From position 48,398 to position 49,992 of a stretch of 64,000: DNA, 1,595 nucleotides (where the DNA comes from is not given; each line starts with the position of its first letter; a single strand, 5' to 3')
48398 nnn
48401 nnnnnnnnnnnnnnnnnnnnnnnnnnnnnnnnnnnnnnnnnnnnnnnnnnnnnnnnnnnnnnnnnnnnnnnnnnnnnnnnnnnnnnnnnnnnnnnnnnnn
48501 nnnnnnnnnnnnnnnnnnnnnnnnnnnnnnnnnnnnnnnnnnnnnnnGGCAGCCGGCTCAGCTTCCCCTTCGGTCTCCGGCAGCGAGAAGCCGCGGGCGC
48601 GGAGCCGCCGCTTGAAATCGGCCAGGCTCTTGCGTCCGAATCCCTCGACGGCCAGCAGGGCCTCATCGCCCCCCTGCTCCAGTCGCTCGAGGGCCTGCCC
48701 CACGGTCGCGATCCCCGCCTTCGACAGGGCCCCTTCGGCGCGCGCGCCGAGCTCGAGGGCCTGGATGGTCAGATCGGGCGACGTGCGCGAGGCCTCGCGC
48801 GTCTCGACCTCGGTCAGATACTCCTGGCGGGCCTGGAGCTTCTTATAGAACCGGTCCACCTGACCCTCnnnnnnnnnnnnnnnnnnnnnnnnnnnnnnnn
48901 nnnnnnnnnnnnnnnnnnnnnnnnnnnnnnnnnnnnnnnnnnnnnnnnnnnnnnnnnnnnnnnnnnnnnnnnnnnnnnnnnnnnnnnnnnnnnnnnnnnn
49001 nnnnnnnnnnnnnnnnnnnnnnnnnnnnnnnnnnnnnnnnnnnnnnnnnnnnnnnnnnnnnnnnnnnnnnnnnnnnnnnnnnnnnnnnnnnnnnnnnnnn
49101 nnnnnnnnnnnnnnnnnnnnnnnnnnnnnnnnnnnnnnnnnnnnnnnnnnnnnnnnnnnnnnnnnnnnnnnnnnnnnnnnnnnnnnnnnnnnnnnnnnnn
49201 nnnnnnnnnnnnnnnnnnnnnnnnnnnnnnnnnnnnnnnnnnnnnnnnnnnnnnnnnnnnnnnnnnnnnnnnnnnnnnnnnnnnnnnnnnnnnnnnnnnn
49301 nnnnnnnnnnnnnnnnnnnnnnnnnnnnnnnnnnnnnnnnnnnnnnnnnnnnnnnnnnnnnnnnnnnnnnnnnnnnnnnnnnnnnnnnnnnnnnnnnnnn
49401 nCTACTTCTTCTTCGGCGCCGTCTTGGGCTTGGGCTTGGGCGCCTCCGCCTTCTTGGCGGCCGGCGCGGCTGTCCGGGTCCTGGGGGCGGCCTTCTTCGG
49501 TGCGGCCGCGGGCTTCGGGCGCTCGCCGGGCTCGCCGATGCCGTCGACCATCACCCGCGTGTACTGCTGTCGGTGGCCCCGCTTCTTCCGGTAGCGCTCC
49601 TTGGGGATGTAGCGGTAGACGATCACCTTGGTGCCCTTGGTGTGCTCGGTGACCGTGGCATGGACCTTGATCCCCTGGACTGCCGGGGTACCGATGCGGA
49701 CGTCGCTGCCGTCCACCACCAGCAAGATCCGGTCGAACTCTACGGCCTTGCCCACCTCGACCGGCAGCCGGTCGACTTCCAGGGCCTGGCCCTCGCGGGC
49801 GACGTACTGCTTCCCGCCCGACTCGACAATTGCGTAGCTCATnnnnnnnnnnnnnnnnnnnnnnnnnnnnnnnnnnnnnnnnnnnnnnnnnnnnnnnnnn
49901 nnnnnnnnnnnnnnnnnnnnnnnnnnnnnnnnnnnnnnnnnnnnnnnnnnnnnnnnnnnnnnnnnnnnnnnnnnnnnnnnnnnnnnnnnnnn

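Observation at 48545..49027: Ribosomal protein L31 fused to an RNA polymerase alpha-subunit C-terminal-domain-like module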

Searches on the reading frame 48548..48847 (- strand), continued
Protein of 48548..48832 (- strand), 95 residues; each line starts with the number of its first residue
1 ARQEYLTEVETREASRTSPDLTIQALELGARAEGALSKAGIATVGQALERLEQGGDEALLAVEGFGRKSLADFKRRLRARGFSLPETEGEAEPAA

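Call 55: find_homologous_proteins(query=P0208, max_evalue=1e-10)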
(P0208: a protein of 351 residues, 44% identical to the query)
Query P0208 (351 aa): 7992 proteins with E <= 1e-10 among 8000 candidates; the best 120 are listed.
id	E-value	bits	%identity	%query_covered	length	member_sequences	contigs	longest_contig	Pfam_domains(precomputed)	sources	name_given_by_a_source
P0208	6.4e-212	721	100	100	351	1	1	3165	PF13184.13,PF26594.2,PF03118.22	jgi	-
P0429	2.9e-211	719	100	100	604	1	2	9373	PF13184.13,PF26594.2,PF03118.22,PF00575.30,PF08529.17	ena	-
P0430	2.5e-209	712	99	100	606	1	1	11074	PF13184.13,PF26594.2,PF03118.22,PF00575.30,PF08529.17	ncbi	-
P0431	5.6e-202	688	95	100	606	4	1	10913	PF13184.13,PF26594.2,PF03118.22,PF00575.30,PF08529.17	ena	-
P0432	3.9e-162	557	86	64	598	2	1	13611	PF13184.13,PF26594.2,PF03118.22,PF00575.30,PF08529.17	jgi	-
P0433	2.3e-141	489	72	65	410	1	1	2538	PF26594.2,PF03118.22,PF26169.1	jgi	jgi:N utilization substance protein A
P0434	3.4e-136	472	75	67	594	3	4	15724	PF13184.13,PF26594.2,PF03118.22,PF00575.30,PF08529.17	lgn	-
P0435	1.5e-135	470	78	64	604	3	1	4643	PF13184.13,PF26594.2,PF03118.22,PF00575.30,PF08529.17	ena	-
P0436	3.4e-133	462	76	64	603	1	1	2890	PF13184.13,PF26594.2,PF03118.22,PF00575.30,PF08529.17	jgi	jgi:N utilization substance protein A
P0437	1.2e-132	460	70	66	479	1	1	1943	PF13184.13,PF26594.2,PF03118.22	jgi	jgi:N utilization substance protein A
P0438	1.7e-131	457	76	64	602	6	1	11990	PF13184.13,PF26594.2,PF03118.22,PF00575.30,PF08529.17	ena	-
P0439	2.2e-130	453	73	64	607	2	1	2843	PF13184.13,PF26594.2,PF03118.22,PF00575.30,PF08529.17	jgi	-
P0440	7.6e-130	451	75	64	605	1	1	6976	PF13184.13,PF26594.2,PF03118.22,PF00575.30,PF08529.17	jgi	jgi:N utilization substance protein A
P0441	1.0e-129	451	76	64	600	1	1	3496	PF13184.13,PF26594.2,PF03118.22,PF00575.30,PF08529.17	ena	-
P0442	1.2e-129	451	74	67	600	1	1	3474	PF13184.13,PF26594.2,PF03118.22,PF00575.30,PF08529.17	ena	-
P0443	2.6e-129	449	73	67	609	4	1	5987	PF13184.13,PF26594.2,PF03118.22,PF00575.30,PF08529.17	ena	-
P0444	3.9e-129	449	76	64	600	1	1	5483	PF13184.13,PF26594.2,PF03118.22,PF00575.30,PF08529.17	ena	-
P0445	7.4e-129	448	76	64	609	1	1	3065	PF13184.13,PF26594.2,PF03118.22,PF00575.30,PF08529.17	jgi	jgi:N utilization substance protein A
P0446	1.5e-128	447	74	64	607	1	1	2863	PF13184.13,PF26594.2,PF03118.22,PF00575.30,PF08529.17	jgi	jgi:N utilization substance protein A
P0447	1.0e-127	444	75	64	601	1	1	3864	PF13184.13,PF26594.2,PF03118.22,PF00575.30,PF08529.17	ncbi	-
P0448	1.4e-127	444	74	65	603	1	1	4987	PF13184.13,PF26594.2,PF03118.22,PF00575.30,PF08529.17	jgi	jgi:N utilization substance protein A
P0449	5.7e-127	442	64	100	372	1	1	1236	PF13184.13,PF26594.2,PF00013.36,PF03118.22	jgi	-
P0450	8.7e-127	441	76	64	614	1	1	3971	PF13184.13,PF26594.2,PF03118.22,PF00575.30,PF08529.17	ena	-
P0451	7.8e-126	438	74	64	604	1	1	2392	PF13184.13,PF26594.2,PF03118.22,PF00575.30,PF08529.17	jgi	-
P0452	4.6e-125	435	73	64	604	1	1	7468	PF13184.13,PF26594.2,PF03118.22,PF00575.30,PF08529.17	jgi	-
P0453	7.5e-125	435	72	64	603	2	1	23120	PF13184.13,PF26594.2,PF03118.22,PF00575.30,PF08529.17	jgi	-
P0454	4.7e-124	432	74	67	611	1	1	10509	PF13184.13,PF26594.2,PF03118.22,PF00575.30,PF08529.17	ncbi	-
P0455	7.5e-124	431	72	64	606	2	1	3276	PF13184.13,PF26594.2,PF03118.22,PF00575.30,PF08529.17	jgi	jgi:N utilization substance protein A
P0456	7.7e-124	431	74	64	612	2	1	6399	PF13184.13,PF26594.2,PF03118.22,PF00575.30,PF08529.17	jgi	-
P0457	1.6e-123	430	73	64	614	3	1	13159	PF13184.13,PF26594.2,PF03118.22,PF00575.30,PF08529.17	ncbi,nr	ncbi:MAG: transcription termination/antitermination protein NusA [Anaerolineales bacterium]|nr:trans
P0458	1.4e-122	427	74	64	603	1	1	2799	PF13184.13,PF26594.2,PF03118.22,PF00575.30,PF08529.17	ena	-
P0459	2.3e-122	427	74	64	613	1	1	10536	PF13184.13,PF26594.2,PF03118.22,PF00575.30,PF08529.17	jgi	-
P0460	8.8e-122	425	64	100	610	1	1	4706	PF13184.13,PF26594.2,PF03118.22,PF00575.30,PF08529.17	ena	-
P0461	3.4e-121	423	73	64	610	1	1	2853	PF13184.13,PF26594.2,PF03118.22,PF00575.30,PF08529.17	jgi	jgi:N utilization substance protein A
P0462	8.0e-121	421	72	64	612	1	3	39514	PF13184.13,PF26594.2,PF03118.22,PF00575.30,PF08529.17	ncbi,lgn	-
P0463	1.3e-120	421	71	66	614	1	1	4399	PF13184.13,PF26594.2,PF03118.22,PF00575.30,PF08529.17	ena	-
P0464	2.8e-120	420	61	100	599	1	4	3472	PF13184.13,PF26594.2,PF03118.22,PF00575.30,PF08529.17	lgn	-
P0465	5.9e-120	419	70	66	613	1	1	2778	PF13184.13,PF26594.2,PF03118.22,PF00575.30,PF08529.17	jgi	jgi:N utilization substance protein A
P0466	5.1e-119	416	74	65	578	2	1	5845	PF13184.13,PF26594.2,PF03118.22,PF00575.30,PF08529.17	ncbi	ncbi:MAG: transcription termination factor NusA, partial [Anaerolineae bacterium]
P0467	5.7e-119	415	73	49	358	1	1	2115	PF26594.2,PF03118.22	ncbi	ncbi:MAG: DNA-directed RNA polymerase subunit alpha C-terminal domain-containing protein [Candidatus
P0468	1.6e-118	414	59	100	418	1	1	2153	PF13184.13,PF26594.2,PF03118.22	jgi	-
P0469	8.0e-116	405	60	100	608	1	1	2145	PF13184.13,PF26594.2,PF03118.22,PF00575.30,PF08529.17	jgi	jgi:N utilization substance protein A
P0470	8.2e-111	389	67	51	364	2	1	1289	PF26594.2,PF03118.22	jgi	jgi:DNA-directed RNA polymerase alpha subunit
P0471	1.9e-84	302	61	65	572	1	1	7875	PF13184.13,PF26594.2,PF03118.22,PF00575.30,PF08529.17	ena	-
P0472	7.7e-84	300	61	65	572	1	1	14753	PF13184.13,PF26594.2,PF03118.22,PF00575.30,PF08529.17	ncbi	-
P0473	1.1e-83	299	61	65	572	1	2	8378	PF13184.13,PF26594.2,PF03118.22,PF00575.30,PF08529.17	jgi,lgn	-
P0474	3.6e-82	295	53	100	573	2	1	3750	PF13184.13,PF26594.2,PF03118.22,PF00575.30,PF08529.17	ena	-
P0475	9.5e-82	293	54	100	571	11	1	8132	PF13184.13,PF26594.2,PF03118.22,PF00575.30,PF08529.17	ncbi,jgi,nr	ncbi:MAG TPA: transcription termination/antitermination protein NusA [Chloroflexi bacterium]|nr:tran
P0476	1.3e-81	293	54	100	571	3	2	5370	PF13184.13,PF26594.2,PF03118.22,PF00575.30,PF08529.17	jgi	-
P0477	1.5e-81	292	54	100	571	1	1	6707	PF13184.13,PF26594.2,PF03118.22,PF00575.30,PF08529.17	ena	-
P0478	2.1e-81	292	54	100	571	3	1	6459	PF13184.13,PF26594.2,PF03118.22,PF00575.30,PF08529.17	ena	-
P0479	3.1e-81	291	54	100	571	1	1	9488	PF13184.13,PF26594.2,PF03118.22,PF00575.30,PF08529.17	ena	-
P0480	7.9e-81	290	55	64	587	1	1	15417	PF13184.13,PF26594.2,PF03118.22,PF00575.30,PF08529.17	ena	-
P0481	7.7e-80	287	53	100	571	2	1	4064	PF13184.13,PF26594.2,PF03118.22,PF00575.30,PF08529.17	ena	-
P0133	1.4e-77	279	58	39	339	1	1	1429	PF03118.22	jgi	jgi:hypothetical protein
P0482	3.5e-77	278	56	64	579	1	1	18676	PF13184.13,PF26594.2,PF03118.22,PF00575.30,PF08529.17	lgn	-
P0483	6.0e-75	271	-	-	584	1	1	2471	PF13184.13,PF26594.2,PF03118.22,PF08529.17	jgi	jgi:N utilization substance protein A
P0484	1.1e-73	267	52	64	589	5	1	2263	PF13184.13,PF26594.2,PF03118.22,PF00575.30,PF08529.17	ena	-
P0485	2.4e-73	266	57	63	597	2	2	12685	PF13184.13,PF26594.2,PF03118.22,PF00575.30,PF08529.17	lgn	-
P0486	5.1e-73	264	57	63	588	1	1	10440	PF13184.13,PF26594.2,PF03118.22,PF08529.17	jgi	jgi:N utilization substance protein A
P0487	1.9e-72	263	52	64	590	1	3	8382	PF13184.13,PF26594.2,PF03118.22,PF00575.30,PF08529.17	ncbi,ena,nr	ncbi:MAG: transcription termination/antitermination protein NusA [Chloroflexi bacterium]|nr:MAG: tra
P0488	1.9e-72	263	52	64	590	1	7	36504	PF13184.13,PF26594.2,PF03118.22,PF00575.30,PF08529.17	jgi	-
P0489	2.2e-72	262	52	64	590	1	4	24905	PF13184.13,PF26594.2,PF03118.22,PF00575.30,PF08529.17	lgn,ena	-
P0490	2.2e-72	262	52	64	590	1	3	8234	PF13184.13,PF26594.2,PF03118.22,PF00575.30,PF08529.17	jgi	-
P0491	3.0e-72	262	58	60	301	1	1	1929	PF26594.2,PF03118.22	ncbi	-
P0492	5.7e-72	261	53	64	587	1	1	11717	PF13184.13,PF26594.2,PF03118.22,PF08529.17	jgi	jgi:N utilization substance protein A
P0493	1.3e-71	260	54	64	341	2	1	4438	PF13184.13,PF26594.2,PF03118.22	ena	-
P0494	2.5e-71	259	54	64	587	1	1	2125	PF13184.13,PF26594.2,PF03118.22,PF00575.30,PF08529.17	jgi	-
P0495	3.5e-71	258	55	70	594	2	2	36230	PF13184.13,PF26594.2,PF03118.22,PF00575.30,PF08529.17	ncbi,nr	ncbi:MAG: transcription termination factor NusA [Anaerolineae bacterium]|nr:transcription terminatio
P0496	3.8e-71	258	54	64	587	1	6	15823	PF13184.13,PF26594.2,PF03118.22,PF00575.30,PF08529.17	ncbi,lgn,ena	-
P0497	3.8e-71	258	54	64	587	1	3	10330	PF13184.13,PF26594.2,PF03118.22,PF00575.30,PF08529.17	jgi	-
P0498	4.3e-71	258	47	99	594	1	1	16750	PF13184.13,PF26594.2,PF03118.22,PF00575.30,PF08529.17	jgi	jgi:N utilization substance protein A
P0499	5.7e-71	258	58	63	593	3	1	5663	PF13184.13,PF26594.2,PF03118.22,PF08529.17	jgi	jgi:N utilization substance protein A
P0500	1.5e-70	256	57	62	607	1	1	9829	PF13184.13,PF26594.2,PF03118.22,PF00575.30,PF08529.17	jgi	jgi:N utilization substance protein A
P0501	3.5e-70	255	55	62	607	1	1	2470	PF13184.13,PF26594.2,PF03118.22,PF08529.17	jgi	jgi:N utilization substance protein A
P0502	3.5e-70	255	56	62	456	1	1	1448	PF13184.13,PF26594.2,PF03118.22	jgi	jgi:N utilization substance protein A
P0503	5.0e-70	255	49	100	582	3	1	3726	PF13184.13,PF26594.2,PF03118.22,PF08529.17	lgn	-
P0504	5.8e-70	254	55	64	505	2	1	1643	PF13184.13,PF26594.2,PF03118.22,PF08529.17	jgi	-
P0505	7.0e-70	254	55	64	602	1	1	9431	PF13184.13,PF26594.2,PF03118.22,PF00575.30,PF08529.17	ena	-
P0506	7.1e-70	254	55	64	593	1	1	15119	PF13184.13,PF26594.2,PF03118.22,PF00575.30,PF08529.17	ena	-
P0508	1.5e-69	253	56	63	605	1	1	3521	PF13184.13,PF26594.2,PF03118.22,PF08529.17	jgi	-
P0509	1.9e-69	253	54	64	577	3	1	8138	PF13184.13,PF26594.2,PF03118.22,PF00575.30,PF08529.17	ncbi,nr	ncbi:MAG: transcription termination factor NusA [Chloroflexota bacterium]|nr:transcription terminati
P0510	2.1e-69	253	-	-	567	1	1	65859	PF13184.13,PF26594.2,PF03118.22,PF00575.30,PF08529.17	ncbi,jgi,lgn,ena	-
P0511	3.2e-69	252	57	62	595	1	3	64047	PF13184.13,PF26594.2,PF03118.22,PF08529.17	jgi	jgi:N utilization substance protein A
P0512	3.4e-69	252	56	62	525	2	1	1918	PF13184.13,PF26594.2,PF03118.22,PF08529.17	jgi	jgi:N utilization substance protein A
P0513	4.4e-69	252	57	62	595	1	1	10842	PF13184.13,PF26594.2,PF03118.22,PF08529.17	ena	-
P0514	6.5e-69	251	78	29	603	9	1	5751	PF13184.13,PF26594.2,PF03118.22,PF08529.17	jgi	-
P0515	7.4e-69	251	55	63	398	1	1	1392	PF13184.13,PF26594.2,PF03118.22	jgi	jgi:N utilization substance protein A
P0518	1.6e-68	250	52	64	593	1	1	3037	PF13184.13,PF26594.2,PF03118.22,PF00575.30,PF08529.17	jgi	-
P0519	2.3e-68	249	56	62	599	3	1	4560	PF13184.13,PF26594.2,PF03118.22,PF08529.17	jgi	jgi:N utilization substance protein A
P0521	2.9e-68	249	52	64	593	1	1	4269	PF13184.13,PF26594.2,PF03118.22,PF00575.30,PF08529.17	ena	-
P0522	3.5e-68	249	52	64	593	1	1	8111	PF13184.13,PF26594.2,PF03118.22,PF00575.30,PF08529.17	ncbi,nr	ncbi:MAG: transcription termination/antitermination protein NusA [Anaerolineae bacterium]|nr:transcr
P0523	3.5e-68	249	55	64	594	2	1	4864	PF13184.13,PF26594.2,PF03118.22,PF00575.30,PF08529.17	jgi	-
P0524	4.7e-68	248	57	62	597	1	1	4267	PF13184.13,PF26594.2,PF03118.22,PF08529.17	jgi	jgi:N utilization substance protein A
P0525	4.9e-68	248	58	63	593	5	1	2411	PF13184.13,PF26594.2,PF03118.22,PF00575.30,PF08529.17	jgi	jgi:N utilization substance protein A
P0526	5.4e-68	248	55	63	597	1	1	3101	PF13184.13,PF26594.2,PF03118.22,PF00575.30,PF08529.17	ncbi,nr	ncbi:MAG: transcription termination factor NusA, partial [Anaerolineae bacterium]|nr:transcription t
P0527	5.5e-68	248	57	63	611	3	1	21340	PF13184.13,PF26594.2,PF03118.22,PF08529.17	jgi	-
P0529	6.1e-68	248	51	64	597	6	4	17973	PF13184.13,PF26594.2,PF03118.22,PF00575.30,PF08529.17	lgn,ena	-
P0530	6.2e-68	248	53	64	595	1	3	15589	PF13184.13,PF26594.2,PF03118.22,PF00575.30,PF08529.17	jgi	jgi:N utilization substance protein A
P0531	7.3e-68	248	57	63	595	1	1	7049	PF13184.13,PF26594.2,PF03118.22,PF08529.17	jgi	jgi:N utilization substance protein A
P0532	1.2e-67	247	57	62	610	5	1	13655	PF13184.13,PF26594.2,PF03118.22,PF08529.17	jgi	jgi:N utilization substance protein A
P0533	1.3e-67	247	54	64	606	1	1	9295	PF13184.13,PF26594.2,PF03118.22,PF00575.30,PF08529.17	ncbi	-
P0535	3.4e-67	245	55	66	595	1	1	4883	PF13184.13,PF26594.2,PF03118.22,PF08529.17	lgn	-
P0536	3.7e-67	245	56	63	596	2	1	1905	PF13184.13,PF26594.2,PF03118.22,PF00575.30,PF08529.17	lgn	-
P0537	3.9e-67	245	55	65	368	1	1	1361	PF13184.13,PF26594.2,PF03118.22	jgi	-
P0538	4.4e-67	245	57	62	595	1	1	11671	PF13184.13,PF26594.2,PF03118.22,PF08529.17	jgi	jgi:N utilization substance protein A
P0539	5.6e-67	245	44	100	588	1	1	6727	PF13184.13,PF26594.2,PF03118.22,PF00575.30,PF08529.17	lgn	-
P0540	7.4e-67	244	57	62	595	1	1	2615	PF13184.13,PF26594.2,PF03118.22,PF08529.17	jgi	-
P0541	8.2e-67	244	-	-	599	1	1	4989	PF13184.13,PF26594.2,PF03118.22,PF08529.17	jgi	jgi:N utilization substance protein A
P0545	1.7e-66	243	53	70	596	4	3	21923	PF13184.13,PF26594.2,PF03118.22,PF00575.30,PF08529.17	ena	-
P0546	2.9e-66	242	52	64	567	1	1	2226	PF13184.13,PF26594.2,PF03118.22,PF00575.30,PF08529.17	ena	-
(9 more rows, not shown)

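Call 57: find_encoding_contigs(protein=P0288, flank=6000, max_places=3)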
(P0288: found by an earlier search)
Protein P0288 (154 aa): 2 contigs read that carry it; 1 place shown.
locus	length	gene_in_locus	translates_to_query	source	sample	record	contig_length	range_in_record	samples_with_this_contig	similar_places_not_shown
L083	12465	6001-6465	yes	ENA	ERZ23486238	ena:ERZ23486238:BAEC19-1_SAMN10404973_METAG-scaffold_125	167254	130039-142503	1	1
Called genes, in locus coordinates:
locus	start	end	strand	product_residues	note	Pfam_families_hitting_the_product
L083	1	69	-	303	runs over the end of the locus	PF01509:TruB_N, PF16198:TruB_C_2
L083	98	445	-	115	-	PF02033:RBFA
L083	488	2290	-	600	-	PF04760:IF2_N, PF00009:GTP_EFTU, PF00025:Arf (weak), PF01926:MMR_HSR1, PF02421:FeoB_N (faint), PF22042:EF-G_D2, PF11987:IF-2, PF03144:GTP_EFTU_D2 (weak)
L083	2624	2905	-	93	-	PF04296:YlxR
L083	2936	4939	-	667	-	PF08529:NusA_N, PF00575:S1, PF13184:KH_NusA_1st, PF26594:KH_NusA_2nd, PF03118:RNA_pol_A_CTD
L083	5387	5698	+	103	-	PF00829:Ribosomal_L21p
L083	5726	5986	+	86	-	PF01016:Ribosomal_L27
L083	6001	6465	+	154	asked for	PF01197:Ribosomal_L31, PF03118:RNA_pol_A_CTD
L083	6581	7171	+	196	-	PF00265:TK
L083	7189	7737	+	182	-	PF00156:Pribosyltran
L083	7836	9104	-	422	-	PF01476:LysM, PF23473:LysM3_LYK4_5 (faint), PF01476:LysM, PF01551:Peptidase_M23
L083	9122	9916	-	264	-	-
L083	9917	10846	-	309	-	PF00288:GHMP_kinases_N, PF08544:GHMP_kinases_C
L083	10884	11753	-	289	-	PF01040:UbiA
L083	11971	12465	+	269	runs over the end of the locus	PF01479:S4, PF01728:FtsJ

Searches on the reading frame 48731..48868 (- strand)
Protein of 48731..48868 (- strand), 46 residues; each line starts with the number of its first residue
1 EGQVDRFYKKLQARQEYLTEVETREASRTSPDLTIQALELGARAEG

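Call 46: search_solved_structures(query=window:48731-48868:-, max_evalue=10, show_alignments=4)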
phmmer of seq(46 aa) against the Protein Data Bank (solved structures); distinct sequences matched with E-value up to 10: 0.

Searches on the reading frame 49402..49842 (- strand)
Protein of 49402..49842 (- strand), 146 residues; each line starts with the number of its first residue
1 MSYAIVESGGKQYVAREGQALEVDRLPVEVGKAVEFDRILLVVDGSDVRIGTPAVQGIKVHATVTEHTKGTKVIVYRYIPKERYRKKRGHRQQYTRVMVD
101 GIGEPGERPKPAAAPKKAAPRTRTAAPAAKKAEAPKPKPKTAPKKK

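Call 53: search_protein_families(library=pfam, proteins=[window:49402-49842:-], max_evalue=0.00001)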
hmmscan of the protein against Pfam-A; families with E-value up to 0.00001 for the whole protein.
window:49402-49842:- (146 aa): 1 family
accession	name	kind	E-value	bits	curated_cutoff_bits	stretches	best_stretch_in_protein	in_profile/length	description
PF00829.26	Ribosomal_L21p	-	2.3e-34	118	27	1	3-102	2-99/99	Ribosomal prokaryotic L21 protein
